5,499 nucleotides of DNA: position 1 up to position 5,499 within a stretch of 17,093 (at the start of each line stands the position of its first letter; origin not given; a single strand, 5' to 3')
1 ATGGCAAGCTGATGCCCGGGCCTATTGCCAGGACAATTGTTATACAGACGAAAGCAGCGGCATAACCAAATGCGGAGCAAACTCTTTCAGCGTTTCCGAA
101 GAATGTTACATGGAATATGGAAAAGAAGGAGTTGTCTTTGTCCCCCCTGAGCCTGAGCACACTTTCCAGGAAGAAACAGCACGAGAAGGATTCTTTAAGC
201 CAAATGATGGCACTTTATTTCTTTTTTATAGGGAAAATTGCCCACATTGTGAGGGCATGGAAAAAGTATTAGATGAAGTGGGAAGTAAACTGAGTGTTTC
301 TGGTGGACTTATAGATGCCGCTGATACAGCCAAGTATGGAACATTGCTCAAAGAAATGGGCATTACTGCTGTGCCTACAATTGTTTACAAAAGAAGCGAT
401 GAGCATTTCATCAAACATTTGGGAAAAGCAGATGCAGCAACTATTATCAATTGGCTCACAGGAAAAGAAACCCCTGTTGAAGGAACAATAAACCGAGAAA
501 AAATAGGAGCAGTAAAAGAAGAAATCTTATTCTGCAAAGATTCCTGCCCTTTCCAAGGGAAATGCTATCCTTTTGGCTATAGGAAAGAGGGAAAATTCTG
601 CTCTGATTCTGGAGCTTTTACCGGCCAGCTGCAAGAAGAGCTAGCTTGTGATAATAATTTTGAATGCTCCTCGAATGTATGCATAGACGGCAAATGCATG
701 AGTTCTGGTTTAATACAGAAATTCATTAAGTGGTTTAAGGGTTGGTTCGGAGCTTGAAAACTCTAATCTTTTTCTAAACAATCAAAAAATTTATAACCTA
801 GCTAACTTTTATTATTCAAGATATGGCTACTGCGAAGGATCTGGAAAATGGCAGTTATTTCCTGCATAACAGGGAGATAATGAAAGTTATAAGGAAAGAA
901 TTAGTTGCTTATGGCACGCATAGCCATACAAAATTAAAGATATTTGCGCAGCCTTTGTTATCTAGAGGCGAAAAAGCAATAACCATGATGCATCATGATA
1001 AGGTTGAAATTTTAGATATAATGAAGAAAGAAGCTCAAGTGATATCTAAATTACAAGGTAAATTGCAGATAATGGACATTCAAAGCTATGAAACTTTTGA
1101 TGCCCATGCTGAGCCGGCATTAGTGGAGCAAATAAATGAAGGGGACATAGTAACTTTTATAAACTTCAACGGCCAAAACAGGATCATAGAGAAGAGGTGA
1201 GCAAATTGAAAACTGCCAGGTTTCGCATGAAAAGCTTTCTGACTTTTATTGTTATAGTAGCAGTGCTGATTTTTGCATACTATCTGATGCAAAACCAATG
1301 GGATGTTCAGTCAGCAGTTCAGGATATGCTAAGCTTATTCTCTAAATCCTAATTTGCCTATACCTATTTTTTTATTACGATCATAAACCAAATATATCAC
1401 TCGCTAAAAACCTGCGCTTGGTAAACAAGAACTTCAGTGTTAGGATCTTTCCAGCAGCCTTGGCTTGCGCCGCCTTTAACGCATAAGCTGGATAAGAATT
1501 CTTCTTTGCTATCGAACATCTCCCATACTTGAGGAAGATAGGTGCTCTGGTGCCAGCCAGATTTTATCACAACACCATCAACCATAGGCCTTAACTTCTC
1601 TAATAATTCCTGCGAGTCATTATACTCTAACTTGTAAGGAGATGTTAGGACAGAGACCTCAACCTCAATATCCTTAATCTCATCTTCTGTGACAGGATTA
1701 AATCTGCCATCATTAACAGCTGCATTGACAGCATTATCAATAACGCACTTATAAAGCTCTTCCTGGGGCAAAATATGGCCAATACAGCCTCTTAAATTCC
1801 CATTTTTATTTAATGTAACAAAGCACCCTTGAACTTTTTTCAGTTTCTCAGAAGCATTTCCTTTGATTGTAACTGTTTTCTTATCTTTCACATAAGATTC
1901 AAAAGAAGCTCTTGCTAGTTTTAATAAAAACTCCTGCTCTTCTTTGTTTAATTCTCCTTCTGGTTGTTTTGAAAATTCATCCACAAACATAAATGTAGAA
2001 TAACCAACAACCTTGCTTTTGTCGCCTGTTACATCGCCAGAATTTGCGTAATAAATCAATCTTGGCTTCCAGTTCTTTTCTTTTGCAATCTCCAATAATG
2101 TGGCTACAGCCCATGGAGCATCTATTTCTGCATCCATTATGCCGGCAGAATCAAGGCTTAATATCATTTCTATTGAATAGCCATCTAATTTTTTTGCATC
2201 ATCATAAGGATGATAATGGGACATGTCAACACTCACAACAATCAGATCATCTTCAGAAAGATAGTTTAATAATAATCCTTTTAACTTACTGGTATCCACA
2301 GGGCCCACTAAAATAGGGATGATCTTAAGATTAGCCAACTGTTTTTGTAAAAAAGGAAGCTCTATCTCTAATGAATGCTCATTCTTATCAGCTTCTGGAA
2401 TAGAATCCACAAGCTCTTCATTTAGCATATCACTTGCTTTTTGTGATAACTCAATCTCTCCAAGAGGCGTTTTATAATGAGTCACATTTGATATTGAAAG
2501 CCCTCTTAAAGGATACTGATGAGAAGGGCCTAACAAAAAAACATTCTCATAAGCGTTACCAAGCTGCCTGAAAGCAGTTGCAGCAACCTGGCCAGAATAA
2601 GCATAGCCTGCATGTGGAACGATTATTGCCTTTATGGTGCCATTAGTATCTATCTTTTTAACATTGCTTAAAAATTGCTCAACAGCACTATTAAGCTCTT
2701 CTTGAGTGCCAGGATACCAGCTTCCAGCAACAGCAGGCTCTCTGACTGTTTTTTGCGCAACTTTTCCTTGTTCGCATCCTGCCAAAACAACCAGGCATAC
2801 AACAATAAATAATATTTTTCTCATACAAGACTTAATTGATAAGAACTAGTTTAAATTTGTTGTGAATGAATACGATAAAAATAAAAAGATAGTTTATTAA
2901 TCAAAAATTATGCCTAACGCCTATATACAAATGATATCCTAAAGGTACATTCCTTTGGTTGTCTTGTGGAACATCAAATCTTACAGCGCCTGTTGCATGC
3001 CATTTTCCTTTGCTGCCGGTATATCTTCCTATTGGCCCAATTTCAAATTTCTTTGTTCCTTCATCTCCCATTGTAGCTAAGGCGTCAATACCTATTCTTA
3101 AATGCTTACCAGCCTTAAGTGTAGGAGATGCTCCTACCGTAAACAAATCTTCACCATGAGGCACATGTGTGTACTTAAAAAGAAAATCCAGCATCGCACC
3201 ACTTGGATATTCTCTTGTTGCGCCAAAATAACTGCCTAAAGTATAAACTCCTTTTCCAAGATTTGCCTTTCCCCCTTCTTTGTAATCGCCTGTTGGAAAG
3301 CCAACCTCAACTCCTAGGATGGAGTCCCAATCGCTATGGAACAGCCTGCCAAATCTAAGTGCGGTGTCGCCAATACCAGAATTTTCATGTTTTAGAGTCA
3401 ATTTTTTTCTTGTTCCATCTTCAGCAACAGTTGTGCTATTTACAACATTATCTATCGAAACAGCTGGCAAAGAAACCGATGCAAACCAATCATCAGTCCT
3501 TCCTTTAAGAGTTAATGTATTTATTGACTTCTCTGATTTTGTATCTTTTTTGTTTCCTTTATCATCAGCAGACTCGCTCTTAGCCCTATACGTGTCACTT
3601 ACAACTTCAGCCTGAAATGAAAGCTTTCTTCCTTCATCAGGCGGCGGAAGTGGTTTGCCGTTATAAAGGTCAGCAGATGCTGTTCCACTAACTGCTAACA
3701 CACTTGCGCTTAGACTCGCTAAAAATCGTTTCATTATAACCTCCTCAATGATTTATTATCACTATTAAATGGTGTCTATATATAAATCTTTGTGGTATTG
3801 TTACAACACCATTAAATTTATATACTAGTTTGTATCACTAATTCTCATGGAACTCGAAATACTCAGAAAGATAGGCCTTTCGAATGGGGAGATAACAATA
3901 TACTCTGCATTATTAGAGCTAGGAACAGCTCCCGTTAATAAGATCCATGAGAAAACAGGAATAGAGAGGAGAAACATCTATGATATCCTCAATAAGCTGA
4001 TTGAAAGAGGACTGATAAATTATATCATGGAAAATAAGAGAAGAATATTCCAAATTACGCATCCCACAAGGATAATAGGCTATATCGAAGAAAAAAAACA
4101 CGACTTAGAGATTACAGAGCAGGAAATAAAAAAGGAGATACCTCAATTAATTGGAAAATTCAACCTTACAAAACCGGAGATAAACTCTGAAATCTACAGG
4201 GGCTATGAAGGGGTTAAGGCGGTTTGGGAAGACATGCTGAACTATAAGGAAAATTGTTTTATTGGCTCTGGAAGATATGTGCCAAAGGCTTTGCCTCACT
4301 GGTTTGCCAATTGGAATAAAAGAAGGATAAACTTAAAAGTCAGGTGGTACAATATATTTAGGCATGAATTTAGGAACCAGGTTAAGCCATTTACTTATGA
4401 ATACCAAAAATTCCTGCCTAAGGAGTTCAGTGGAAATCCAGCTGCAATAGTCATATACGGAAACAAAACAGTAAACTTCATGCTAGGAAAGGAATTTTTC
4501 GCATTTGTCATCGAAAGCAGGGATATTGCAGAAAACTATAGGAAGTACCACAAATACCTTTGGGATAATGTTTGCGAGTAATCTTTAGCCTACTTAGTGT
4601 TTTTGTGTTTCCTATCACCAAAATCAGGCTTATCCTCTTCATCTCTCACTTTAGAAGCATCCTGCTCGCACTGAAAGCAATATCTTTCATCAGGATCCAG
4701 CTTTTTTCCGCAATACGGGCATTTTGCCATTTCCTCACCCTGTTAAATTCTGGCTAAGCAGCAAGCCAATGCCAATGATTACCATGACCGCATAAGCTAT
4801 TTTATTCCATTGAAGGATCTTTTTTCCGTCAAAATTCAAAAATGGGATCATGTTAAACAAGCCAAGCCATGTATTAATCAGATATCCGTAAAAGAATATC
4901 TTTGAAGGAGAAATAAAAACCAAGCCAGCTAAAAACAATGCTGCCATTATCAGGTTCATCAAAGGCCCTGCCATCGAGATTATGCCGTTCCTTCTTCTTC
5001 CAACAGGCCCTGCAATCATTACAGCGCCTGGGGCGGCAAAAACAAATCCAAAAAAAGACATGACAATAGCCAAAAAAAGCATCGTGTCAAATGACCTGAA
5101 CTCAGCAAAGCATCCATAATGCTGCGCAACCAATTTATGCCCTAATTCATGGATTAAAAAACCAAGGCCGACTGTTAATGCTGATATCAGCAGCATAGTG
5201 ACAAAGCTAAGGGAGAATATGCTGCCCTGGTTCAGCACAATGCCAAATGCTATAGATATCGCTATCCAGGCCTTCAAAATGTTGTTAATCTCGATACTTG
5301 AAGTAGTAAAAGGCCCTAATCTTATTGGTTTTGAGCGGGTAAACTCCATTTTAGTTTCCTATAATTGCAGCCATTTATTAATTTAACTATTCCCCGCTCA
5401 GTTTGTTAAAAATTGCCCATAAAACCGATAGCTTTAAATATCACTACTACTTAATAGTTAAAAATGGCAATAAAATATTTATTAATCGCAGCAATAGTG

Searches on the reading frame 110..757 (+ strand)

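Call 6: search_protein_families(library=pfam, proteins=[window:110-757:+], max_evalue=0.001)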
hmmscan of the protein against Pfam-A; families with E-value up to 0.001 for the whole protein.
window:110-757:+ (215 aa): 5 families
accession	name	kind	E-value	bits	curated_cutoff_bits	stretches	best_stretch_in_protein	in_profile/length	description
PF00085.26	Thioredoxin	-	3.4e-06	27.4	23.5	1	30-116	16-101/103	Thioredoxin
PF13098.12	Thioredoxin_2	-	5.5e-05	23.9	27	1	33-115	6-103/104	Thioredoxin-like domain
PF05768.20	Glrx-like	-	0.00017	22.3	26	1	35-97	1-59/77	Glutaredoxin-like domain (DUF836)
PF13192.12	Thioredoxin_3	-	0.00046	20.6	24.8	0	42-94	8-56/76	Thioredoxin domain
PF13728.12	TraF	-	0.00071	19.9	23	0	35-97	132-202/224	F plasmid transfer operon protein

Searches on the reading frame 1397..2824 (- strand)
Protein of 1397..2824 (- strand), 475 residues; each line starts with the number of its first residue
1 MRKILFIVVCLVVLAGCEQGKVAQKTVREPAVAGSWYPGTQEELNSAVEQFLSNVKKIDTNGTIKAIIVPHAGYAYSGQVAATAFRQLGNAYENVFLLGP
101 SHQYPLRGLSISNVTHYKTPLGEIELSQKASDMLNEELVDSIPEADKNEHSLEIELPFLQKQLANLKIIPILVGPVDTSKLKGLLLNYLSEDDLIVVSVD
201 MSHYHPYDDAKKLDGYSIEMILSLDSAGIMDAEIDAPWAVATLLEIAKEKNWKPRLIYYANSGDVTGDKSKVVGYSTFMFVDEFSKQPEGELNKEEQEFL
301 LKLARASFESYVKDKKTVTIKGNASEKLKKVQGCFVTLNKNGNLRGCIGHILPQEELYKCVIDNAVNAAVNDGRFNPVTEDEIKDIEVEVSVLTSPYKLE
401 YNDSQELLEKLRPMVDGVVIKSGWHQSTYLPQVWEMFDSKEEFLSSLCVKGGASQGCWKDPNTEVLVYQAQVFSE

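Call 6: search_protein_families(library=pfam, proteins=[window:1397-2824:-], max_evalue=0.001)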
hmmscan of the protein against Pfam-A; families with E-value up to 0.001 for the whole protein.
window:1397-2824:- (475 aa): 2 families
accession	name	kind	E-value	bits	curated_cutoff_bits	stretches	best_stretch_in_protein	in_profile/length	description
PF01875.22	Memo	-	2.3e-52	178.3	27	1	29-278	1-268/269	Memo-like protein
PF01871.22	AMMECR1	-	8.6e-50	168.9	25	1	301-473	1-168/168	AMMECR1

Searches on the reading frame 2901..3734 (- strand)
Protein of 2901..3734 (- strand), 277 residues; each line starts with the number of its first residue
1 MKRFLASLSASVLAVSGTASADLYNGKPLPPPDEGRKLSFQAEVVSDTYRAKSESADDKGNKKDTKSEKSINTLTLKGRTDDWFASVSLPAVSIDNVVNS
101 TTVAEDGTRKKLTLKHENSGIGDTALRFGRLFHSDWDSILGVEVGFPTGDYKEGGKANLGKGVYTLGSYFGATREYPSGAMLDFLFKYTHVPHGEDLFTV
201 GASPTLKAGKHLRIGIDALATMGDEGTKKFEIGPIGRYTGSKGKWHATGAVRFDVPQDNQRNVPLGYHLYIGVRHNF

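Call 6: search_protein_families(library=pfam, proteins=[window:2901-3734:-], max_evalue=0.001)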
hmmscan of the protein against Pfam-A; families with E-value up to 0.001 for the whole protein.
window:2901-3734:- (277 aa): 1 family
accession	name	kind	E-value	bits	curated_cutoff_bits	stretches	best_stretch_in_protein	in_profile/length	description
PF13557.12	Phenol_MetA_deg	-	6e-08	33.5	22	1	80-260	37-216/242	Putative MetA-pathway of phenol degradation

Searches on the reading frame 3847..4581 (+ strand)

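Call 6: search_protein_families(library=pfam, proteins=[window:3847-4581:+], max_evalue=0.001)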
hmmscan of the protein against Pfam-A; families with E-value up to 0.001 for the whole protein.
window:3847-4581:+ (244 aa): 2 families
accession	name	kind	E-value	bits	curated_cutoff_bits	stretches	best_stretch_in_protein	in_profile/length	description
PF01978.25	TrmB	-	4.9e-15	55.6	25.6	1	6-72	1-66/68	Sugar-specific transcriptional regulator TrmB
PF08221.17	HTH_9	-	0.00054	20.5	23.4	0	17-60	17-60/62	RNA polymerase III subunit RPC82 helix-turn-helix domain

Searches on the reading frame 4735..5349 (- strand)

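Call 6: search_protein_families(library=pfam, proteins=[window:4735-5349:-], max_evalue=0.001)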
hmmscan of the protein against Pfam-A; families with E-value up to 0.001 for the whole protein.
window:4735-5349:- (204 aa): 1 family
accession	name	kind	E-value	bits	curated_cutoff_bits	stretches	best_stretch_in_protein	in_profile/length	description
PF02163.28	Peptidase_M50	-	2.9e-07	30.5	27.2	2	147-180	158-191/221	Peptidase family M50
